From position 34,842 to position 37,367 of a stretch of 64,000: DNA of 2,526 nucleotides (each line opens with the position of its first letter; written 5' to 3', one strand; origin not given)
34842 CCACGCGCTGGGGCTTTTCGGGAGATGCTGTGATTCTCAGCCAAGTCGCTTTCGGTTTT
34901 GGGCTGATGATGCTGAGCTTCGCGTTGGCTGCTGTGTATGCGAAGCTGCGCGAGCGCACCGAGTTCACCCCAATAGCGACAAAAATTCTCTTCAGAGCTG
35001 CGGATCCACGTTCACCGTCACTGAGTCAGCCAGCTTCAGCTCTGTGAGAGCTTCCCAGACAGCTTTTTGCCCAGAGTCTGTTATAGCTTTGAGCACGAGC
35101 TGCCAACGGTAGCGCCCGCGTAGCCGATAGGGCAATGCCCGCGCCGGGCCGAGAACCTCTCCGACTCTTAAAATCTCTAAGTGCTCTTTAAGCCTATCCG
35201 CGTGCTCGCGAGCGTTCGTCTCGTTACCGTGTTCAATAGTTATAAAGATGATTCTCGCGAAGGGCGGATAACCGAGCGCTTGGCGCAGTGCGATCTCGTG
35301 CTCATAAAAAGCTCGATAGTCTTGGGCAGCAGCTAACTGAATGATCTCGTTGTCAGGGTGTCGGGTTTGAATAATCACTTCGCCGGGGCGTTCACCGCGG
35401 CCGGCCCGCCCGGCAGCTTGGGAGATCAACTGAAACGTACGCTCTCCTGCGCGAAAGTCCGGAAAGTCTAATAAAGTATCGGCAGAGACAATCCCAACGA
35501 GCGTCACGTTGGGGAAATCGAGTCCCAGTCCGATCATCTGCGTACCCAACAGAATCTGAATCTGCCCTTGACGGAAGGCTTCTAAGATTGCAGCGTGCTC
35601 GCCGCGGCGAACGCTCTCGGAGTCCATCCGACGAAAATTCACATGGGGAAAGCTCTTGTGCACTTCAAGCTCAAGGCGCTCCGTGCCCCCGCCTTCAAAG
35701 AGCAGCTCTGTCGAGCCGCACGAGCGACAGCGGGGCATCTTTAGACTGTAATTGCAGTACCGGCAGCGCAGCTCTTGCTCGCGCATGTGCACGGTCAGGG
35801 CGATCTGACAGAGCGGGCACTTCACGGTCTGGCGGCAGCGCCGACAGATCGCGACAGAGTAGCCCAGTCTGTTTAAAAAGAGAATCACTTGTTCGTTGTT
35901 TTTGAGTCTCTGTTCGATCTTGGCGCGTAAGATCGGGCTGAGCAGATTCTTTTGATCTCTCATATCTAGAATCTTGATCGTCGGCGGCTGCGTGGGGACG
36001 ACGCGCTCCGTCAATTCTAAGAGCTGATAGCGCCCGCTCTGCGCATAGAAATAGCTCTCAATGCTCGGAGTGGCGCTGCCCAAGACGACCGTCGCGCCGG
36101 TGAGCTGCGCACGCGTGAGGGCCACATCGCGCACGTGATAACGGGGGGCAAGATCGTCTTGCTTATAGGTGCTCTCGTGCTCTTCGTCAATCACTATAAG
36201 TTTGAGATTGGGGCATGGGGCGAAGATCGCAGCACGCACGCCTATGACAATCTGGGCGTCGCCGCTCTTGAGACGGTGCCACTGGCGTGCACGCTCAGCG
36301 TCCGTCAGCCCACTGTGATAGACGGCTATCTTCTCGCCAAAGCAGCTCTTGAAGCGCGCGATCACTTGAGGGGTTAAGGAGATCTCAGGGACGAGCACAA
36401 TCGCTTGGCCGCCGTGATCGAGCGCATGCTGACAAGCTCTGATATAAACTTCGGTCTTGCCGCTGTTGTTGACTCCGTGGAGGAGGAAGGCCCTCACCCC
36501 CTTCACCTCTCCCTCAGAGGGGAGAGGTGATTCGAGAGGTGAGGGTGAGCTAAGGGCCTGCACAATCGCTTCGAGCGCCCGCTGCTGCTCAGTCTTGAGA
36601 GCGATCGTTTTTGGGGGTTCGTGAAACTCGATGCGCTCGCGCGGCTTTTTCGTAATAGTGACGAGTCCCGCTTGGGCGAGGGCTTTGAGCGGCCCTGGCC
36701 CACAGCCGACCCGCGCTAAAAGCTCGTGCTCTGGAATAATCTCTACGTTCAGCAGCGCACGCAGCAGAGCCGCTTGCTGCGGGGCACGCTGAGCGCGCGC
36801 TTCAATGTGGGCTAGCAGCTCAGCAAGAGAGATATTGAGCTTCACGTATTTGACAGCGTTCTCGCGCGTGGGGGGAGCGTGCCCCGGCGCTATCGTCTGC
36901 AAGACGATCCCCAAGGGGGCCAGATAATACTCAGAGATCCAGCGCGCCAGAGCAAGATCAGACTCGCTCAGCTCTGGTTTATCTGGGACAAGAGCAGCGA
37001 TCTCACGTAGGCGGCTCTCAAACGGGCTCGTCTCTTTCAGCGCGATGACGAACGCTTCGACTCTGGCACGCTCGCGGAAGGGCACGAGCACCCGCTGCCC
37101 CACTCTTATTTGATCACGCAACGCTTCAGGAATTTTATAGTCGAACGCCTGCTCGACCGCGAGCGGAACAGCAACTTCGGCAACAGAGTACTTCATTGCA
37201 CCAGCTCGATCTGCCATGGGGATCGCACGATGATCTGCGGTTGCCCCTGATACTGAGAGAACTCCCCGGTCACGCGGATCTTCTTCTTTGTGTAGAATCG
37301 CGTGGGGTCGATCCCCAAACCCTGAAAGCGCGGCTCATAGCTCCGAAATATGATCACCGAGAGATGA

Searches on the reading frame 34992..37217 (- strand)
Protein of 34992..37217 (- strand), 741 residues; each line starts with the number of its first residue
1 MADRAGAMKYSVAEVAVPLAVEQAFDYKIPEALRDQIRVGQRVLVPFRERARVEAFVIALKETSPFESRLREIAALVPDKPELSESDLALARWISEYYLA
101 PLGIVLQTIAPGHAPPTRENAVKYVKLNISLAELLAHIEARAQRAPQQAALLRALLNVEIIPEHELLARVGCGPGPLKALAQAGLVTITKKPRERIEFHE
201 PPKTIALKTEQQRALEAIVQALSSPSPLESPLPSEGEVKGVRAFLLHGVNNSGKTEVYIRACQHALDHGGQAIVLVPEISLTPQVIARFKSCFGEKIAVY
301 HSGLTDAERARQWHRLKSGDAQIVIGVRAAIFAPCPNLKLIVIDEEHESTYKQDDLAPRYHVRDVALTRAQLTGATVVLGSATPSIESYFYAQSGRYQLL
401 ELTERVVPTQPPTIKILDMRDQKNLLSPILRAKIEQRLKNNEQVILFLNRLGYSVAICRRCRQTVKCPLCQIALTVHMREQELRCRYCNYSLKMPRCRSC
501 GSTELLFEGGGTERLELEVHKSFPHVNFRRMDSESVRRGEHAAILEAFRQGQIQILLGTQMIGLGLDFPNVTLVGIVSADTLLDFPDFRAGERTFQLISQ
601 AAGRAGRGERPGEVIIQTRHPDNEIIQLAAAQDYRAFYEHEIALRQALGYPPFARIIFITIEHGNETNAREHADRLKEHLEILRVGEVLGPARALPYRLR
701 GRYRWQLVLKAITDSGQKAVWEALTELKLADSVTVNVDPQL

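Call 19: search_protein_families(library=pfam, proteins=[window:34992-37217:-], max_evalue=0.001)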
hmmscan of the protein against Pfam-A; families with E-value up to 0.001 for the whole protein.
window:34992-37217:- (741 aa): 6 families
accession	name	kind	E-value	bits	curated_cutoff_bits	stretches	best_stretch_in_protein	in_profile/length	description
PF17764.6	PriA_3primeBD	-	5.9e-27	93.8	22.7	1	14-111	1-96/96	3'DNA-binding domain (3'BD)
PF00270.35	DEAD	-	1.1e-16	61.4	26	1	245-385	18-161/167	DEAD/DEAH box helicase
PF00271.37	Helicase_C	-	8.1e-16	58.7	23.5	1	523-607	38-108/110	Helicase conserved C-terminal domain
PF18074.6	PriA_C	-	2.7e-13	51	26.9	1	652-738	1-92/95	Primosomal protein N C-terminal domain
PF04851.21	ResIII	-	1.9e-12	47.9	22.5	1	205-385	2-163/164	Type III restriction enzyme, res subunit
PF18319.7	Zn_ribbon_PriA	-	1.6e-07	31.6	26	1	467-491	1-25/27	PriA DNA helicase Cys-rich region (CRR) domain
